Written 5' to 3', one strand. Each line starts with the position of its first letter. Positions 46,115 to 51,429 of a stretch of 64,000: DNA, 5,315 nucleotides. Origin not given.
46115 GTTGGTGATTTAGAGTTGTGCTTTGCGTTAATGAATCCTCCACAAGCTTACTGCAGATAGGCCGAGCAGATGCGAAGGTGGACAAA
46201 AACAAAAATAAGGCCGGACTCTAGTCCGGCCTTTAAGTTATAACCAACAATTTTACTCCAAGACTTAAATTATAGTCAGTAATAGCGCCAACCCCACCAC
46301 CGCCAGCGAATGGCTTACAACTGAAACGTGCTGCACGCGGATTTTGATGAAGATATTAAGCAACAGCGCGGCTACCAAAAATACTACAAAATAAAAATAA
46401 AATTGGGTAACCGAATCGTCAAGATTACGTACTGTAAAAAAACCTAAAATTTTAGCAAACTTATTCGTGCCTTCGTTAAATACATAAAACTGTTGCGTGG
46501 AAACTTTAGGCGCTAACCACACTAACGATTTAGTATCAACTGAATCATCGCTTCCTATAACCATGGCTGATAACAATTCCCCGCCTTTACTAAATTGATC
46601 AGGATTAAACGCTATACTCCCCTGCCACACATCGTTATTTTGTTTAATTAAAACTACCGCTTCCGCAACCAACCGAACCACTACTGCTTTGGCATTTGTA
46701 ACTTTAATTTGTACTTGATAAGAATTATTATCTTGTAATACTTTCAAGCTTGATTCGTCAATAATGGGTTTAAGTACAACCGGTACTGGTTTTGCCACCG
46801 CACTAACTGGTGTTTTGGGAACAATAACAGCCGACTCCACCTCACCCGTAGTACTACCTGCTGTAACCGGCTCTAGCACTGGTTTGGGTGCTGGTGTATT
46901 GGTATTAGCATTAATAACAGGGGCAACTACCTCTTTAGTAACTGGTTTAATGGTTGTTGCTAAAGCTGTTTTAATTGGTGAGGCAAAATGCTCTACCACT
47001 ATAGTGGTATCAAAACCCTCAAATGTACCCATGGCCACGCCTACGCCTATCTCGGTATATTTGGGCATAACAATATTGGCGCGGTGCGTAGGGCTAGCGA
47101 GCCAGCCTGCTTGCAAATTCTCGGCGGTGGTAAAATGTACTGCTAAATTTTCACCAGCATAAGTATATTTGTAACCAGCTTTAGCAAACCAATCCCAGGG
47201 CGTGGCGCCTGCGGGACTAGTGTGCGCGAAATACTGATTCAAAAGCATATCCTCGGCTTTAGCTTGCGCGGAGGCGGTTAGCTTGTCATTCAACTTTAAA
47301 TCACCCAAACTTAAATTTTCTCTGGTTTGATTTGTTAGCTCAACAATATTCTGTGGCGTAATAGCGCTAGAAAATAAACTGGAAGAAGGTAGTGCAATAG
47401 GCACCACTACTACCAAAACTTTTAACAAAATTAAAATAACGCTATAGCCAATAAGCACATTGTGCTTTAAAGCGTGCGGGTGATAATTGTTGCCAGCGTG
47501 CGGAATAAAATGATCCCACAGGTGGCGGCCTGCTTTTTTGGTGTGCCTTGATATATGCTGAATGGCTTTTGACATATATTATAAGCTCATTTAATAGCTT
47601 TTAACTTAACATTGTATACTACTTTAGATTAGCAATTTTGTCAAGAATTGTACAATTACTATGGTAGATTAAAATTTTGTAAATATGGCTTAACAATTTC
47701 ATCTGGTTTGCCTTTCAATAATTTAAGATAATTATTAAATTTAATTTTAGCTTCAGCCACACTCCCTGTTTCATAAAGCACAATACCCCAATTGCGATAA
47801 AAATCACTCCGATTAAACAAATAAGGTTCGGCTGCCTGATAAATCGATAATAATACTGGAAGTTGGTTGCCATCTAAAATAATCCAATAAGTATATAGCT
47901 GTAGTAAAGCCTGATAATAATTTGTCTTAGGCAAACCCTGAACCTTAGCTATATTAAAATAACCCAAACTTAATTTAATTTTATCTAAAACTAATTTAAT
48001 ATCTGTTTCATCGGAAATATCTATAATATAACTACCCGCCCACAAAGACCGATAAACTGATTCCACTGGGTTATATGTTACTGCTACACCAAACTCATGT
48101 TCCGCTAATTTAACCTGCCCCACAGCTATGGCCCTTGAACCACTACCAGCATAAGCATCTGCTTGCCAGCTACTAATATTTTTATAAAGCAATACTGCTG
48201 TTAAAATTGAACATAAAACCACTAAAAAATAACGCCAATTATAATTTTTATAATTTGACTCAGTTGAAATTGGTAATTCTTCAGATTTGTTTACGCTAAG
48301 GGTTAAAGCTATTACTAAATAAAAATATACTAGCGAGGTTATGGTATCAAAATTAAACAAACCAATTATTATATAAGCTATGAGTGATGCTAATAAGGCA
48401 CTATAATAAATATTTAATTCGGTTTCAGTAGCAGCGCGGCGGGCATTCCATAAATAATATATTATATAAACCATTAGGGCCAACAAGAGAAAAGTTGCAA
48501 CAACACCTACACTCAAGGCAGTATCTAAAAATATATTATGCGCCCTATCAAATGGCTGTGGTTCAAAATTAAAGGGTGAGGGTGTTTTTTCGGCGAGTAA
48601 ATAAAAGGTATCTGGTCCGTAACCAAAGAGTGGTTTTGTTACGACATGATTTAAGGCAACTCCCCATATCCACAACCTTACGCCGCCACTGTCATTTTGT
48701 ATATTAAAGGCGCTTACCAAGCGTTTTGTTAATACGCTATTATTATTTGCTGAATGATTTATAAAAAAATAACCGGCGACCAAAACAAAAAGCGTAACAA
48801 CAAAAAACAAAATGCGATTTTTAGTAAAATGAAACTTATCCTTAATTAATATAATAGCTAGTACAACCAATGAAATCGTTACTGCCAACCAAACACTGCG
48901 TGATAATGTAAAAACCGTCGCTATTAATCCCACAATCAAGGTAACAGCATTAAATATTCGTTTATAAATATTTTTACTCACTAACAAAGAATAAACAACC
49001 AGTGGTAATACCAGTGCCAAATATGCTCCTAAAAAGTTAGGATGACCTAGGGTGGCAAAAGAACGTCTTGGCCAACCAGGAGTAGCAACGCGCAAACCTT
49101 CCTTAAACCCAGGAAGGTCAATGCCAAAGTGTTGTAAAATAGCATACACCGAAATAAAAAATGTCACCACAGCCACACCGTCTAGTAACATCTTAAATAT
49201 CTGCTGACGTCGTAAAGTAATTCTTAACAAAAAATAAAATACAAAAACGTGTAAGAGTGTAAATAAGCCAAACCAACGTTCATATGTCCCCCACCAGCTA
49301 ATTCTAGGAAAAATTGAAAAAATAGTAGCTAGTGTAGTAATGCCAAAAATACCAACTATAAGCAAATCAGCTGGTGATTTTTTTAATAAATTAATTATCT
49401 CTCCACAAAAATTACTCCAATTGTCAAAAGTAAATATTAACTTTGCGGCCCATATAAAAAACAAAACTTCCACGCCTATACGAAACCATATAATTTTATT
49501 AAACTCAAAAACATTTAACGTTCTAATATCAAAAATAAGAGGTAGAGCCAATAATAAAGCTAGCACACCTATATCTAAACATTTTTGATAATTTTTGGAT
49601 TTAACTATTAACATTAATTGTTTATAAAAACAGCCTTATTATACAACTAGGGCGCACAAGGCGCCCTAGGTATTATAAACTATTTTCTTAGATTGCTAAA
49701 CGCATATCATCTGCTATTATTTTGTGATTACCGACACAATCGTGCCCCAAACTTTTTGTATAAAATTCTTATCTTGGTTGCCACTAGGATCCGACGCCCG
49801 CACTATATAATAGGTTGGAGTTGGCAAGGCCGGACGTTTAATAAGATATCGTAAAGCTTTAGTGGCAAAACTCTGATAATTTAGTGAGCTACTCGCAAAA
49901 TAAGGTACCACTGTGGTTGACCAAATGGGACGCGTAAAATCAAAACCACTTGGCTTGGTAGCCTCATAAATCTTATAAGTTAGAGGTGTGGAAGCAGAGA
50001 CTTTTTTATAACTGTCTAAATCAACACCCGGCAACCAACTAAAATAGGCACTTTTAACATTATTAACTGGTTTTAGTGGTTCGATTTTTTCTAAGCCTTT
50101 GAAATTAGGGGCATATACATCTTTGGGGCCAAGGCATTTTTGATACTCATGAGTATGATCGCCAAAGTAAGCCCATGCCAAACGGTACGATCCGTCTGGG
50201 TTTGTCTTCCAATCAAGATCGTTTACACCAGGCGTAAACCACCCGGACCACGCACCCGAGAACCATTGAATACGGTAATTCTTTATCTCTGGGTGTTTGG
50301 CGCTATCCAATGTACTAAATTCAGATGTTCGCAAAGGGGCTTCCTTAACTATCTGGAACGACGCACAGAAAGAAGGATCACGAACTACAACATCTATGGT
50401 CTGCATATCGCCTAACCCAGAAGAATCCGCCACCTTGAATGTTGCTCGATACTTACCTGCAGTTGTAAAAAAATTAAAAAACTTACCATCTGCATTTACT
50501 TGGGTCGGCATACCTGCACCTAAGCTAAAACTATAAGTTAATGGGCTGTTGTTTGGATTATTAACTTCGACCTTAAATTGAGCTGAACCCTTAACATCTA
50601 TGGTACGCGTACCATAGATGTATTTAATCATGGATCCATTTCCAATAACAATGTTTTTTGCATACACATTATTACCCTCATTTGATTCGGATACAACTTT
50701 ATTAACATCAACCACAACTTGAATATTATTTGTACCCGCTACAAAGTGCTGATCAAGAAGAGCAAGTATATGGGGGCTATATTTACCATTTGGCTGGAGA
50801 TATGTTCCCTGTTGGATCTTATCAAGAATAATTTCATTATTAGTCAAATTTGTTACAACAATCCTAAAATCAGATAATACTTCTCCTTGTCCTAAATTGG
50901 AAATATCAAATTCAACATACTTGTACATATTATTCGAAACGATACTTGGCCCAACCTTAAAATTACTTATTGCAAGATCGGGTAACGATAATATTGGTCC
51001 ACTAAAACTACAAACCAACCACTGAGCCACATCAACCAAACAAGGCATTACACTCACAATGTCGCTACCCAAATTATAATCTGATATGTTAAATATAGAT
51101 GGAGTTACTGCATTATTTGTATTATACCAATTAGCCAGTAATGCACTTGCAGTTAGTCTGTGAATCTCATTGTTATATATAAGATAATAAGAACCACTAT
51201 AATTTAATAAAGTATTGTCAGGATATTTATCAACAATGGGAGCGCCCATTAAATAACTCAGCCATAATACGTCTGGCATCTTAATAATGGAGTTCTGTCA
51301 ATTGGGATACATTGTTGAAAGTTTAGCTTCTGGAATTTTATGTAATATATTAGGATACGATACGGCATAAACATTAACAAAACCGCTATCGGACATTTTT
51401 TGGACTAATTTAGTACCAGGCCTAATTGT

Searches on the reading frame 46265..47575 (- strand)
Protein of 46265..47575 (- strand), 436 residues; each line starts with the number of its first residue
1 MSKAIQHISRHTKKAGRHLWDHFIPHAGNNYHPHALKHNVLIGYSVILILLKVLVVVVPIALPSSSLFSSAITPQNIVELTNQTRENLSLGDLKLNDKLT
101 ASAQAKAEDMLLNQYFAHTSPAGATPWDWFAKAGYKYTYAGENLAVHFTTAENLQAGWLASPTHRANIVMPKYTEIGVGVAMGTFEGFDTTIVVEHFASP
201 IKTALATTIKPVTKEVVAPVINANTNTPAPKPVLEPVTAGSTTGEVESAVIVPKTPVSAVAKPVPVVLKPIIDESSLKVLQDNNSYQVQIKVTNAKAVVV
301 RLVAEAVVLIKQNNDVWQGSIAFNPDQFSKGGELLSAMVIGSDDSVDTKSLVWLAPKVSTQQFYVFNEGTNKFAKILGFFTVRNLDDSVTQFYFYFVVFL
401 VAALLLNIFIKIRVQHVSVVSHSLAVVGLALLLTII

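Call 48: search_protein_families(library=pfam, proteins=[window:46265-47575:-], max_evalue=0.00001)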
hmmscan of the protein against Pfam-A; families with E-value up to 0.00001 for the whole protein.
window:46265-47575:- (436 aa): 1 family
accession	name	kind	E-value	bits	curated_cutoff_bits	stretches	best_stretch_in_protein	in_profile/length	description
PF00188.32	CAP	-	1.5e-15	58.5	21.1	1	79-192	2-112/117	Cysteine-rich secretory protein family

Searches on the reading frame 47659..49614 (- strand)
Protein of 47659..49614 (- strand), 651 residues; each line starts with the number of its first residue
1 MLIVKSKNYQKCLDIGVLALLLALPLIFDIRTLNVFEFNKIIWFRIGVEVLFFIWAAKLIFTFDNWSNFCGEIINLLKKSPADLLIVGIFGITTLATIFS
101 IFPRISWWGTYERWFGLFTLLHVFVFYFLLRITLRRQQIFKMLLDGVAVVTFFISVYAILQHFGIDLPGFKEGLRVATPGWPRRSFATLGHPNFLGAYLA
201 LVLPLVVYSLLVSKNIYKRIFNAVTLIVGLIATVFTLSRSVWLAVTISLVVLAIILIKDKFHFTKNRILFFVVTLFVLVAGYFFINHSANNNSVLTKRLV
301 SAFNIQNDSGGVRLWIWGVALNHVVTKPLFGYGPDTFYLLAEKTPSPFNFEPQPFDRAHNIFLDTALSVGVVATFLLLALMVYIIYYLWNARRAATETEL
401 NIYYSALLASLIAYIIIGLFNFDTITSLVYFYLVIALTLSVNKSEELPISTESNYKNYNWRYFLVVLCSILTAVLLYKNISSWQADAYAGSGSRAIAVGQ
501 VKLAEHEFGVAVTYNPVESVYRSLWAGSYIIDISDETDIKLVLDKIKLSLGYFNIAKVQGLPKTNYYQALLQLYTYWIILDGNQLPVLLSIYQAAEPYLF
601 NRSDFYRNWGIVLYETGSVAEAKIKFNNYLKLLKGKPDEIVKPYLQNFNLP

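Call 48: search_protein_families(library=pfam, proteins=[window:47659-49614:-], max_evalue=0.00001)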
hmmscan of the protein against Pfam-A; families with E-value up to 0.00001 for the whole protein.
window:47659-49614:- (651 aa): 1 family
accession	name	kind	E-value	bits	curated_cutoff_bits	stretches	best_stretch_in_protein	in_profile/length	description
PF04932.20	Wzy_C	-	8.5e-20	71.5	31.7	1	225-378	2-149/149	O-Antigen ligase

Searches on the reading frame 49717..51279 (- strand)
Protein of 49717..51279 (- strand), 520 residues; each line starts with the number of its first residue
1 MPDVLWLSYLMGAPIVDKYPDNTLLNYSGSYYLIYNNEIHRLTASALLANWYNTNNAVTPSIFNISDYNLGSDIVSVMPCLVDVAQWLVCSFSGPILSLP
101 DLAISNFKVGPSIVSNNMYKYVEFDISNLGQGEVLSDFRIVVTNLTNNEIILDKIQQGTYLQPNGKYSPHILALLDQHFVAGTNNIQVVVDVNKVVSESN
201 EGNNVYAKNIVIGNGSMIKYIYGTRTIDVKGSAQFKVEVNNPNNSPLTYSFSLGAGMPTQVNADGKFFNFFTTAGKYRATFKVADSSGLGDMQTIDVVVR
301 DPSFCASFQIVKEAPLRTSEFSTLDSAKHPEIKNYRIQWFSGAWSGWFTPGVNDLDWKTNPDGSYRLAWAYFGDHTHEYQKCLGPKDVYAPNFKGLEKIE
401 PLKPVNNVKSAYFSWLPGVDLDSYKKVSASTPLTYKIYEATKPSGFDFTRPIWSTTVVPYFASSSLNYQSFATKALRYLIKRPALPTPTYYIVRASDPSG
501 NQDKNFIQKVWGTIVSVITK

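Call 48: search_protein_families(library=pfam, proteins=[window:49717-51279:-], max_evalue=0.00001)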
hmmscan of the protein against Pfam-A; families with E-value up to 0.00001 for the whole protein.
window:49717-51279:- (520 aa): 1 family
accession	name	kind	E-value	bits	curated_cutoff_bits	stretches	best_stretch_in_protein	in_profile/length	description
PF07705.17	CARDB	-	4.2e-07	30.5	22.7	1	100-208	2-101/101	CARDB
